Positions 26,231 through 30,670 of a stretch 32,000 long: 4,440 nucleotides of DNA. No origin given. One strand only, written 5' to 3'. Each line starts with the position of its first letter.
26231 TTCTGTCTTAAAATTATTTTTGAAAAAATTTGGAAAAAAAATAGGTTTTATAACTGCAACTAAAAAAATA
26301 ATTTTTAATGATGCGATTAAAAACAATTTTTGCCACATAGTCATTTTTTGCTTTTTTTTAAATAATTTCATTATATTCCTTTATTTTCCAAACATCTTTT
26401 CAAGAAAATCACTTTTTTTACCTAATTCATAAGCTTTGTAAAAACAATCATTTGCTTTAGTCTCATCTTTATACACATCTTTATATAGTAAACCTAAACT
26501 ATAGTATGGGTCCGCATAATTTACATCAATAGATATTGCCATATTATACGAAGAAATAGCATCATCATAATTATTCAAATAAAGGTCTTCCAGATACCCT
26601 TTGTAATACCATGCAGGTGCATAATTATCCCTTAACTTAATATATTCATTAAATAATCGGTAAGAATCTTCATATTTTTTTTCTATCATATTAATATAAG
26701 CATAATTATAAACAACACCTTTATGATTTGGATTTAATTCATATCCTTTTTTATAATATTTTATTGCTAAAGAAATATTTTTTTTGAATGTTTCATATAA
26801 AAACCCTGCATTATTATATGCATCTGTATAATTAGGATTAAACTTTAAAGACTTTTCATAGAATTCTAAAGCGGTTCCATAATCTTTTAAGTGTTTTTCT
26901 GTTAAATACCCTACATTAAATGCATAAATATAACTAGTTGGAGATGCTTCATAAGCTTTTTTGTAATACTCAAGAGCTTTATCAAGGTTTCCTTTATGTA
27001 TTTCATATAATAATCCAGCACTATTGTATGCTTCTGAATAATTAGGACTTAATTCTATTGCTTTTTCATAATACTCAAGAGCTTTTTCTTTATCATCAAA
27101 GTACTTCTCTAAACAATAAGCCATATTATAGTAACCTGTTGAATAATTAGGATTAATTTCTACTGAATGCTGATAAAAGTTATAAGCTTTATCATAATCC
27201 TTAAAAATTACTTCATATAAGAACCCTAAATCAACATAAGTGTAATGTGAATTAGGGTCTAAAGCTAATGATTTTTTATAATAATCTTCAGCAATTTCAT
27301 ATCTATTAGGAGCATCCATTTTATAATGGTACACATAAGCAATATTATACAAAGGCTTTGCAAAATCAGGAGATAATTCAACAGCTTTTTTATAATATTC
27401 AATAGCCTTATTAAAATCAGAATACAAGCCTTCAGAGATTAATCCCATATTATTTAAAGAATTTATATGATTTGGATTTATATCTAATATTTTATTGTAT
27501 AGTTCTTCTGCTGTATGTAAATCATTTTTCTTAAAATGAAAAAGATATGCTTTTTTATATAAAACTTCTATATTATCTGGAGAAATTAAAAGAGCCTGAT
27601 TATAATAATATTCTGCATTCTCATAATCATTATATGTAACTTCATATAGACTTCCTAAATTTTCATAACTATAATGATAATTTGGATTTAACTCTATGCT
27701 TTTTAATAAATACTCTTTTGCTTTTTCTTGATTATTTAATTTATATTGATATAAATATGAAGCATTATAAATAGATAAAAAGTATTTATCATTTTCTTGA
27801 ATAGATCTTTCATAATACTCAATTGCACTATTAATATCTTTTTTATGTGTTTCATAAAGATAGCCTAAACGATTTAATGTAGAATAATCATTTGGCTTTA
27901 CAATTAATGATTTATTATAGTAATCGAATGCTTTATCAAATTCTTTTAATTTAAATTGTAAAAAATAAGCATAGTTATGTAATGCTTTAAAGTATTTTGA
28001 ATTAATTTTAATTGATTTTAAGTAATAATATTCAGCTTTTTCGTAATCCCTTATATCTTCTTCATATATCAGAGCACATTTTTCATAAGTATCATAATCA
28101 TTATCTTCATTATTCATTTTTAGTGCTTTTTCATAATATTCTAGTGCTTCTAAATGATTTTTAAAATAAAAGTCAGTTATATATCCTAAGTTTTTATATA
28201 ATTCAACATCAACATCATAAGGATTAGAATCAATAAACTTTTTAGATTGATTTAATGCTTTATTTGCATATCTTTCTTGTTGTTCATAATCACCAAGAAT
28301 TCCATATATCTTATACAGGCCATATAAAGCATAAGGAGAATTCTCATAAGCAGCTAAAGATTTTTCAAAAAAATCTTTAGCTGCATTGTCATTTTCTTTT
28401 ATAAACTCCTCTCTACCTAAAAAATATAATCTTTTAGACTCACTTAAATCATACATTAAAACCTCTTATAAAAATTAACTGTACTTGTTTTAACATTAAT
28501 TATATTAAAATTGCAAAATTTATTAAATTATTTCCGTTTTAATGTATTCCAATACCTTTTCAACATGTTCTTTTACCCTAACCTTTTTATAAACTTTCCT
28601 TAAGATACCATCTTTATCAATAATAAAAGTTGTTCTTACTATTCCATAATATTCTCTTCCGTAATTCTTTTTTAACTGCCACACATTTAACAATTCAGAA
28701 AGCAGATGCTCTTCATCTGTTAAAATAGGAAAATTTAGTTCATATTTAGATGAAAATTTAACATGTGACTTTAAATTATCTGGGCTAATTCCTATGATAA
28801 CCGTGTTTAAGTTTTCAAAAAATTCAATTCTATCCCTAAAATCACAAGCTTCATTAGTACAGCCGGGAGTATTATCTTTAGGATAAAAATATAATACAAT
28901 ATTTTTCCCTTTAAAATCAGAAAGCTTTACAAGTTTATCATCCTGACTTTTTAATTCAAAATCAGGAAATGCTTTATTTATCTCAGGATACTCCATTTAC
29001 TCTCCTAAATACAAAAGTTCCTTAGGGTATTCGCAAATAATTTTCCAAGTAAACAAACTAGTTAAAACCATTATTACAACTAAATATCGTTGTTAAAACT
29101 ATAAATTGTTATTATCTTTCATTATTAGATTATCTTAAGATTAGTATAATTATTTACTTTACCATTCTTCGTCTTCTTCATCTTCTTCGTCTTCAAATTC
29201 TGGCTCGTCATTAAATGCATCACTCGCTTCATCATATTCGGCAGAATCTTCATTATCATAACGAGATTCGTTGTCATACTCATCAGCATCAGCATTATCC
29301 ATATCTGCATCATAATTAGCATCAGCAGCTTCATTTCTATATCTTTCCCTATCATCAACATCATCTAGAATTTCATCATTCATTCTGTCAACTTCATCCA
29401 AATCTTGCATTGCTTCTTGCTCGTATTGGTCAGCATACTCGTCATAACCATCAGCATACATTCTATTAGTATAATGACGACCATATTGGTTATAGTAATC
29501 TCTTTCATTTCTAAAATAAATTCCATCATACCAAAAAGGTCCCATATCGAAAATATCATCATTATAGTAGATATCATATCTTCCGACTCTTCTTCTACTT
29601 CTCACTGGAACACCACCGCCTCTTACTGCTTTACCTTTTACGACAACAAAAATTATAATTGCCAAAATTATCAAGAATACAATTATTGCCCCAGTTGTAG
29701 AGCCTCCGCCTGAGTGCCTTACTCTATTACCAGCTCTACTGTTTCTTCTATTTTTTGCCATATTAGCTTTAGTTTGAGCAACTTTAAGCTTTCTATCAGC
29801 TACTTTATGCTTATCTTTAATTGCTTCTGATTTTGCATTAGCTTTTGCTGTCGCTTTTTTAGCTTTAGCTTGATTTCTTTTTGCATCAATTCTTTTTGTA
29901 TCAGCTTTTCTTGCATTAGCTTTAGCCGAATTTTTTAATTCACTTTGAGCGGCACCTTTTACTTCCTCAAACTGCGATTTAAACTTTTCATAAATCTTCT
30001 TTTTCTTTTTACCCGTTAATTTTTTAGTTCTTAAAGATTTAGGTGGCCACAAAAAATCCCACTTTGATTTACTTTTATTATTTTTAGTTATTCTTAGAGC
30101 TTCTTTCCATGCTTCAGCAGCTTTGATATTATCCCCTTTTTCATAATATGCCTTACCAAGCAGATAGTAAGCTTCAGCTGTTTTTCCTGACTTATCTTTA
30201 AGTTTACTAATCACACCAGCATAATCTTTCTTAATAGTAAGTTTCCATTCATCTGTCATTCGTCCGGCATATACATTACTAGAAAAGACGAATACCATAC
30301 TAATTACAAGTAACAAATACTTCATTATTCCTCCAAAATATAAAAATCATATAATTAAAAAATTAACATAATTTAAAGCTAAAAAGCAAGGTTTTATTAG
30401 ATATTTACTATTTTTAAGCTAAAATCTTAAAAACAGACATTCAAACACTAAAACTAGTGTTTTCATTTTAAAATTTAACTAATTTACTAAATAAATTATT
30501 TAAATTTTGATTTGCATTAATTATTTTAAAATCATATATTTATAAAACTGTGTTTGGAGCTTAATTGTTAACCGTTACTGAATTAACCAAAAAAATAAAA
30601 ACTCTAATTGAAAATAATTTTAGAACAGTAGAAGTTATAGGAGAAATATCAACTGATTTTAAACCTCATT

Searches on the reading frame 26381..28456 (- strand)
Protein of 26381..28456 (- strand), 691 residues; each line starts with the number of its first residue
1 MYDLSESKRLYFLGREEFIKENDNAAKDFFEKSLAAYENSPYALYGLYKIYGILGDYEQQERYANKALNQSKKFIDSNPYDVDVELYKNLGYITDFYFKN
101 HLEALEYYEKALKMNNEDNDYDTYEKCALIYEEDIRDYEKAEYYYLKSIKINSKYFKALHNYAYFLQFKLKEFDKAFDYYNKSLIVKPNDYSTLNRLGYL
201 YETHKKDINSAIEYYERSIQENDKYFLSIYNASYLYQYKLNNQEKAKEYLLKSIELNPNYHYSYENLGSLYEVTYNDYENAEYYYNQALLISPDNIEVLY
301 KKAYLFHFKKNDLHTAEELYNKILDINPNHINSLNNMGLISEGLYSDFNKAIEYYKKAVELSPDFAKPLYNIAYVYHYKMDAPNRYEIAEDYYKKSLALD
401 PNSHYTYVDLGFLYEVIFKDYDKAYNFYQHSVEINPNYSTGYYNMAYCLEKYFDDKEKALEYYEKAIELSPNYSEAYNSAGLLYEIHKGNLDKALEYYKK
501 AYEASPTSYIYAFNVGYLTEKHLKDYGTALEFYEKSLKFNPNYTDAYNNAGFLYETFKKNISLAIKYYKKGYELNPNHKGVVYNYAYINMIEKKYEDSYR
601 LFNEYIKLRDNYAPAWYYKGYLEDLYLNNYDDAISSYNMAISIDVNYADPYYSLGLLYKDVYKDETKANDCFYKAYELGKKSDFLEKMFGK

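Call 60: search_protein_families(library=pfam, proteins=[window:26381-28456:-], max_evalue=0.01)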
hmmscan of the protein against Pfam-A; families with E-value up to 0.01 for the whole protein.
window:26381-28456:- (691 aa): 16 families
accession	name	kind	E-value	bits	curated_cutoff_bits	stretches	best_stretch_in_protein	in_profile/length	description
PF13431.12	TPR_17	-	2.1e-48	159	24.4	7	462-496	1-34/34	Tetratricopeptide repeat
PF13181.12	TPR_8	-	7.3e-46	150.9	25.7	5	475-507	2-33/34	Tetratricopeptide repeat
PF00515.34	TPR_1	-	8.8e-42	139.7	27.8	4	347-365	16-34/34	Tetratricopeptide repeat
PF07719.23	TPR_2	-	4e-40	133.1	27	1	441-473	3-34/34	Tetratricopeptide repeat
PF13424.12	TPR_12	-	9e-37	125.6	30.1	6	406-470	5-75/77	Tetratricopeptide repeat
PF13428.12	TPR_14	-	3e-33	111.3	23.5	0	485-512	11-38/44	Tetratricopeptide repeat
PF13414.12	TPR_11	-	3.4e-31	107.1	26.8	4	627-659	7-39/42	TPR repeat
PF14559.12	TPR_19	-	2.8e-25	88.9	25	1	276-330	5-58/68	Tetratricopeptide repeat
PF13432.12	TPR_16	-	1.3e-23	83.5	32.7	1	455-508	12-64/65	Tetratricopeptide repeat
PF08238.18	Sel1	-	5.8e-18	65.1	30.7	0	195-223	5-36/36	Sel1 repeat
PF23914.1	TPR_CcmH_CycH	-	3.3e-16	60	42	2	273-363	61-152/158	Cytochrome c-type biogenesis protein H TPR domain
PF13371.12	TPR_9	-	6.1e-13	49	35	0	455-507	10-61/73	Tetratricopeptide repeat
PF13176.12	TPR_7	-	2.5e-11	43.1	27.9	0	443-472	3-31/36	Tetratricopeptide repeat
PF25063.1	ARM_TT21_C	-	3.5e-09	37.3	35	0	526-601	111-186/209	Tetratricopeptide repeat protein 21 C-terminal ARM domain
PF13174.12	TPR_6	-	1.6e-08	35.1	26.3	0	442-472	3-32/33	Tetratricopeptide repeat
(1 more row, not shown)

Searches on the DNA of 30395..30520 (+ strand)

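Call 57: build_rna_model(alignment_id=A6, structure=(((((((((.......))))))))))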
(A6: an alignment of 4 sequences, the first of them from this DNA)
Model R1 built from alignment A6 (4 sequences, 25 columns); structure: as given.
model positions 25; base pairs 9; branch points 0; effective number of sequences 4; information 1.237 bits per position. Calibrated on 0.2 Mb of random sequence (short: E-values are rough).
structure used (alignment columns):
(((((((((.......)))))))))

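Call 58: search_with_rna_model(model_id=R1, sources=[window, L120], filters=off, max_evalue=10, show_alignments=0)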
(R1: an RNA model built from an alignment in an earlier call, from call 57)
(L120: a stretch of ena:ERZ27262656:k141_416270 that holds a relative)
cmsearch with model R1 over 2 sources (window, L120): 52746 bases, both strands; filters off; matches with E-value up to 10: 44.
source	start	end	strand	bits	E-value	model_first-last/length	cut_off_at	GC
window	16143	16167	-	41.9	4.4e-07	1-25/25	no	0.2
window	30410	30434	+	39.7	1.6e-06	1-25/25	no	0.16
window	21992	22016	+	39.3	1.9e-06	1-25/25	no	0.12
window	897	922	+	33.1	6.2e-05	1-25/25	no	0.12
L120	9871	9896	-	33.1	6.2e-05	1-25/25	no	0.12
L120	16256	16281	-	23.1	0.018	1-25/25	no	0.15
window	16143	16167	+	20.9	0.061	1-25/25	no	0.2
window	897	922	-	20.3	0.089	1-25/25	no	0.12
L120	9871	9896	+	20.3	0.089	1-25/25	no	0.12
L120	18170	18200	+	18.7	0.21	1-25/25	no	0.26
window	28723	28747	-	18.7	0.22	1-25/25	no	0.16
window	21992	22016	-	18.3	0.27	1-25/25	no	0.12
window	30410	30434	-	16.9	0.6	1-25/25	no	0.16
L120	18170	18200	-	15.4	1.4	1-25/25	no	0.26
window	26301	26324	+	14.4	2.4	1-25/25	no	0.21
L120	3011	3033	+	13.6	3.8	1-25/25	no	0.13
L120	18393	18408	+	13.1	5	1-25/25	no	0.06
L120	20217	20239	+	13.1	5.1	1-25/25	no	0.22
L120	3593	3614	-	13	5.4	1-25/25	no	0.09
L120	11157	11179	-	12.9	5.7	1-25/25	no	0.13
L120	15766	15784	+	12.6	6.7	1-25/25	no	0.05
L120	3228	3258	-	12.5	7.2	1-25/25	no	0.19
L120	372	387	-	12.3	8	1-25/25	no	0.06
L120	3438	3457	+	12.2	8.5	1-25/25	no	0.1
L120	3438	3457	-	12.2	8.5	1-25/25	no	0.1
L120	15994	16031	-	11.9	9.9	1-25/25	no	0.16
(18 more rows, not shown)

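Call 59: search_with_rna_model(model_id=R1, sources=[L122, L123, L124, L143, L147, L148, L151, L158, L159, L160, L163], filters=off, max_evalue=10, show_alignments=0)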
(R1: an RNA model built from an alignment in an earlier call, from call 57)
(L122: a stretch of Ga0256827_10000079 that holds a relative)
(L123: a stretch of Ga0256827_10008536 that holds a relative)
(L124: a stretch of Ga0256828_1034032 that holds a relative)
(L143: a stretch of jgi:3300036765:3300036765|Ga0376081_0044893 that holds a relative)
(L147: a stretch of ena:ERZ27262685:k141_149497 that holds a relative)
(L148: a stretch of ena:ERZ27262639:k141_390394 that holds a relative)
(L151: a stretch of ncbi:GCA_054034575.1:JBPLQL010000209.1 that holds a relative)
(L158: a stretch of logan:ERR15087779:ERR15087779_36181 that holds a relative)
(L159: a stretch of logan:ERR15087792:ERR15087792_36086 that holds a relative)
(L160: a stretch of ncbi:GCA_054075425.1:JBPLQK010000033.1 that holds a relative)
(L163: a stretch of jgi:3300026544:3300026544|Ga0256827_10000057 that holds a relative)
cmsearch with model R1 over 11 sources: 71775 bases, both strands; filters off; matches with E-value up to 10: 33.
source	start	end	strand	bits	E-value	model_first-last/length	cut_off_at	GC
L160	9850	9874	+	41.9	6e-07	1-25/25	no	0.2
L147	275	300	-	27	0.0027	1-25/25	no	0.12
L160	9850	9874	-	20.9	0.084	1-25/25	no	0.2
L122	17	41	-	15.8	1.5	1-25/25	no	0.24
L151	5971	5996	+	15.7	1.6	1-25/25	no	0.27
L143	1874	1899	+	15.5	1.8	1-25/25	no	0.23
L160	4094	4126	-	15.2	2.1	1-25/25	no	0.21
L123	333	361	-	15.1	2.3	1-25/25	no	0.17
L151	3213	3237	+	15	2.3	1-25/25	no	0.12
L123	333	361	+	14.9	2.5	1-25/25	no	0.17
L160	7626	7644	+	14.6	3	1-25/25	no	0.11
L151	7273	7295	+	14.5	3.2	1-25/25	no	0.13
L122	4380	4404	-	14.4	3.3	1-25/25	no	0.08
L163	4941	4966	+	14.4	3.3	1-25/25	no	0.08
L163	3659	3684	+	13.8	4.6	1-25/25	no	0.12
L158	1220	1239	+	13.8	4.7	1-25/25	no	0.05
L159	1237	1256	+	13.8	4.7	1-25/25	no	0.05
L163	3659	3684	-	13.5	5.5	1-25/25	no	0.12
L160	9921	9942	-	13.2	6.4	1-25/25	no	0.09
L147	275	301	+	13.1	6.7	1-25/25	no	0.11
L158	5280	5296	+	13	7.5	1-25/25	no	0.06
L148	1813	1837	+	12.9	7.9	1-25/25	no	0.28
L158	5280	5296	-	12.9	8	1-25/25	no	0.06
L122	3168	3192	-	12.7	8.7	1-25/25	no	0.24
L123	2953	2967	+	12.7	8.8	1-25/25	no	0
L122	5424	5449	+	12.6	9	1-25/25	no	0.19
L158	335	351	+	12.6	9.1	1-25/25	no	0.12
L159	352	368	+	12.6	9.1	1-25/25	no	0.12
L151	1115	1135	-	12.6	9.2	1-25/25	no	0.1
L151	2994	3015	+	12.5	9.5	1-25/25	no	0.05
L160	9921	9942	+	12.5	9.6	1-25/25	no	0.09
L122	2563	2584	-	12.5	9.8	1-25/25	no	0.14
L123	2953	2967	-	12.5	9.9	1-25/25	no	0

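Call 71: search_with_rna_model(model_id=R1, sources=[L169, L170, L171, L172], filters=off, max_evalue=5, show_alignments=4)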
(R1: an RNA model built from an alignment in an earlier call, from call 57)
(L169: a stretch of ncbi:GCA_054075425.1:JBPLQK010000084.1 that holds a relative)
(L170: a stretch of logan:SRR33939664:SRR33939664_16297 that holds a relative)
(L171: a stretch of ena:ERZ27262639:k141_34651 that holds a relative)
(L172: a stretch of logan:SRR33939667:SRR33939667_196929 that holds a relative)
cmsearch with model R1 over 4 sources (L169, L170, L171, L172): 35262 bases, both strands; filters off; matches with E-value up to 5: 14.
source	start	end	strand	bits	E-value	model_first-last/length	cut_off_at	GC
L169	16268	16293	+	27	0.0013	1-25/25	no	0.12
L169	9872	9896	+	17.1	0.36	1-25/25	no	0.12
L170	2073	2097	+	17.1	0.36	1-25/25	no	0.12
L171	944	968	+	17.1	0.36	1-25/25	no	0.12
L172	1127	1151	+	17.1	0.36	1-25/25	no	0.12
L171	3760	3784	-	14.1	1.9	1-25/25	no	0.12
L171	232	256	-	14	2.1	1-25/25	no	0.08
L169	9160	9184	-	13.7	2.5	1-25/25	no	0.08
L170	1361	1385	-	13.7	2.5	1-25/25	no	0.08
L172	415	439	-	13.7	2.5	1-25/25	no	0.08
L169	16267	16293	-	13.1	3.3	1-25/25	no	0.11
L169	628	652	-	13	3.5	1-25/25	no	0.12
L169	1098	1113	+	12.8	3.9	1-25/25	no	0.06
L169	890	914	+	12.7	4.3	1-25/25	no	0.16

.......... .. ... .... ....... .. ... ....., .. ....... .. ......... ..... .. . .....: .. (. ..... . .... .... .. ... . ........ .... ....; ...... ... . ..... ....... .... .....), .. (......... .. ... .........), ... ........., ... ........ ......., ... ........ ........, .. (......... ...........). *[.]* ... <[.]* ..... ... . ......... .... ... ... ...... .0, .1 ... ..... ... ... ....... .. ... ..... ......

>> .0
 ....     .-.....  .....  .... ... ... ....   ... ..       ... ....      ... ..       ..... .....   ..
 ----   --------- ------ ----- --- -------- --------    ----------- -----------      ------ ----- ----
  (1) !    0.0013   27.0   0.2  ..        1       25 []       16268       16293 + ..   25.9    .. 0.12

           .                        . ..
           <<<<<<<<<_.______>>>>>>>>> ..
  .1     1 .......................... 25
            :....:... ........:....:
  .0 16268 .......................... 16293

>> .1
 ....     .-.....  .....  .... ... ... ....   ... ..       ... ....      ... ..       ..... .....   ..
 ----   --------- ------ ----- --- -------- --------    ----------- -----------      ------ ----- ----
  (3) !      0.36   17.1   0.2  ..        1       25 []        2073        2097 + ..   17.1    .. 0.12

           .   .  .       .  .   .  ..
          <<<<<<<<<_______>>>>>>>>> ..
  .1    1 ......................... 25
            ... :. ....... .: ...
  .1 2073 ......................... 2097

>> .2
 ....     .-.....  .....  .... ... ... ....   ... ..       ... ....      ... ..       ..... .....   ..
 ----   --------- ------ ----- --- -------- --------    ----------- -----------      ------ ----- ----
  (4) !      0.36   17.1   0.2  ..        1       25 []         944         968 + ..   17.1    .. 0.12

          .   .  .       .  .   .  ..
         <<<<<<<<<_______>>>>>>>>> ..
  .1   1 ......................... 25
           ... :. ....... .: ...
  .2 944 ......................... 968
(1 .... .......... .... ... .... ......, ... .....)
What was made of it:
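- Both sites that could be compared between the source and B are retained (calls 59, 71).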

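Call 80: search_dna_similar(query=window:30395-30520:+, collection=plasmids, mode=distant, max_evalue=0.01, max_rows=10)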
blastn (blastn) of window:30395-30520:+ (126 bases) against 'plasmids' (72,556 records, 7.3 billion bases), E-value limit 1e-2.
No match.

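Call 81: search_dna_similar(query=window:30395-30520:+, collection=phages, mode=distant, max_evalue=0.01, max_rows=10)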
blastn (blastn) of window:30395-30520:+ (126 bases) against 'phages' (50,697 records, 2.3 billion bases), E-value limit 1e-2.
No match.
